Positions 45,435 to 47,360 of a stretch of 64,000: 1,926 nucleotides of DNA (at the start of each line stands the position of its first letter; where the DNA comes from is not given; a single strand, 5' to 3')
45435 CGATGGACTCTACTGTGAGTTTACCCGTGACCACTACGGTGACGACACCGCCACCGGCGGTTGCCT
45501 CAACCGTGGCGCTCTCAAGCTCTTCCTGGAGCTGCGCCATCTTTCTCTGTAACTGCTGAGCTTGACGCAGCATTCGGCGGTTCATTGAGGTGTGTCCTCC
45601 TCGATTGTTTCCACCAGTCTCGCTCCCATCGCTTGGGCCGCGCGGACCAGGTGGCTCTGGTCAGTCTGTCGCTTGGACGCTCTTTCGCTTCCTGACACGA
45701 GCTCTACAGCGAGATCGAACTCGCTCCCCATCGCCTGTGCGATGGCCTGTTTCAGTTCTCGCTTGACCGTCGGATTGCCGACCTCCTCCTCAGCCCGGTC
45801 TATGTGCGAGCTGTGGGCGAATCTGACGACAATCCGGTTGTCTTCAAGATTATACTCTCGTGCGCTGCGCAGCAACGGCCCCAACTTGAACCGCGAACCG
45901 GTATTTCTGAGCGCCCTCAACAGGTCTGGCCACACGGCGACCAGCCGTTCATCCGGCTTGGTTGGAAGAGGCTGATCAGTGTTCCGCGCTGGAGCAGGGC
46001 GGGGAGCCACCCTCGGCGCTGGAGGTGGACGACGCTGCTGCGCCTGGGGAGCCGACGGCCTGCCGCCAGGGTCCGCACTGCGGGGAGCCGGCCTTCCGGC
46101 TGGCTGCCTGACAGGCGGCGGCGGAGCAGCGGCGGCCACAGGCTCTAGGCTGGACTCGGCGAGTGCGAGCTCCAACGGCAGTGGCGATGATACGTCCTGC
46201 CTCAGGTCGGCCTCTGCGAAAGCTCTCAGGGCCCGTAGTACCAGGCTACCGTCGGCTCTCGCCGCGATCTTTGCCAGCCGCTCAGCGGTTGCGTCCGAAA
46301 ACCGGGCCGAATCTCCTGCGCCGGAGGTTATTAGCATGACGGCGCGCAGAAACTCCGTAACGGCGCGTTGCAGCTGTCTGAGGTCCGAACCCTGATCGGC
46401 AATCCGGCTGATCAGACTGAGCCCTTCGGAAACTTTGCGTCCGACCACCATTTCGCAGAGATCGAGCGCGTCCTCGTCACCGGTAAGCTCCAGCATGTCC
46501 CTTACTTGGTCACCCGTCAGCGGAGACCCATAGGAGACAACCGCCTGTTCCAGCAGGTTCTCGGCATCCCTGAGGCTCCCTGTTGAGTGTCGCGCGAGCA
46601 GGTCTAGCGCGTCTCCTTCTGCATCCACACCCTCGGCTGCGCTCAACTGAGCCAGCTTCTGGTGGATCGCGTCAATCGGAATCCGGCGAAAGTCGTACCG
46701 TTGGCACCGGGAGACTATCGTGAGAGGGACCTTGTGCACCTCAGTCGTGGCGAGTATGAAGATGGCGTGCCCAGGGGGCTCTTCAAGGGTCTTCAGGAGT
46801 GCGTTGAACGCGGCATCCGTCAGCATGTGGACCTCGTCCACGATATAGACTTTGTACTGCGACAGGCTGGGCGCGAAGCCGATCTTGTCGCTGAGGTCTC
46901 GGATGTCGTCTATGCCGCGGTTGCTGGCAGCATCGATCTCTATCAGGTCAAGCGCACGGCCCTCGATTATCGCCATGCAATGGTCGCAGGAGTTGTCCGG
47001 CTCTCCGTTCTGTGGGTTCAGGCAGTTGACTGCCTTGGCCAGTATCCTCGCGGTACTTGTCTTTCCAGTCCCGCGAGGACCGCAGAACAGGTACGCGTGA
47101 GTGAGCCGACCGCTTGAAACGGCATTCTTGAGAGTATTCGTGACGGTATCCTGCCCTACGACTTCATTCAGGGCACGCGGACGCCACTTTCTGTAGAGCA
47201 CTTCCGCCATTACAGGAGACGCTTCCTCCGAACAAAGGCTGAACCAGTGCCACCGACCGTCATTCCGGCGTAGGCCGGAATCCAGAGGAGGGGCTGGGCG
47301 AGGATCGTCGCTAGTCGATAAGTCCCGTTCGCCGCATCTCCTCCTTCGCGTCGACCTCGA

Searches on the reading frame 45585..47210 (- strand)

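Call 58: search_protein_families(library=pfam, proteins=[window:45585-47210:-], max_evalue=0.00001)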
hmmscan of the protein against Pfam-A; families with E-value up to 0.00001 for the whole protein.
window:45585-47210:- (542 aa): 5 families
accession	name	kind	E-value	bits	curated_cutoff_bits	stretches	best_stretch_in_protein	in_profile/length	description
PF13177.12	DNA_pol3_delta2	-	1e-43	149.5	27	1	20-176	2-159/161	DNA polymerase III, delta subunit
PF00004.35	AAA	-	6.4e-11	43.3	21.2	1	41-171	2-125/131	ATPase family associated with various cellular activities (AAA)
PF22608.2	DNAX_ATPase_lid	-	1.9e-09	37.6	27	1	182-225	2-45/49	DNA polymerase III clamp loader subunit, ATPase lid domain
PF12169.13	DNA_pol3_gamma3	-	2.7e-08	34.1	24.4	1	232-318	2-90/143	DNA polymerase III subunits gamma and tau domain III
PF05496.18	RuvB_N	-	2.5e-07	31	27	0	10-62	2-58/159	Holliday junction DNA helicase RuvB P-loop domain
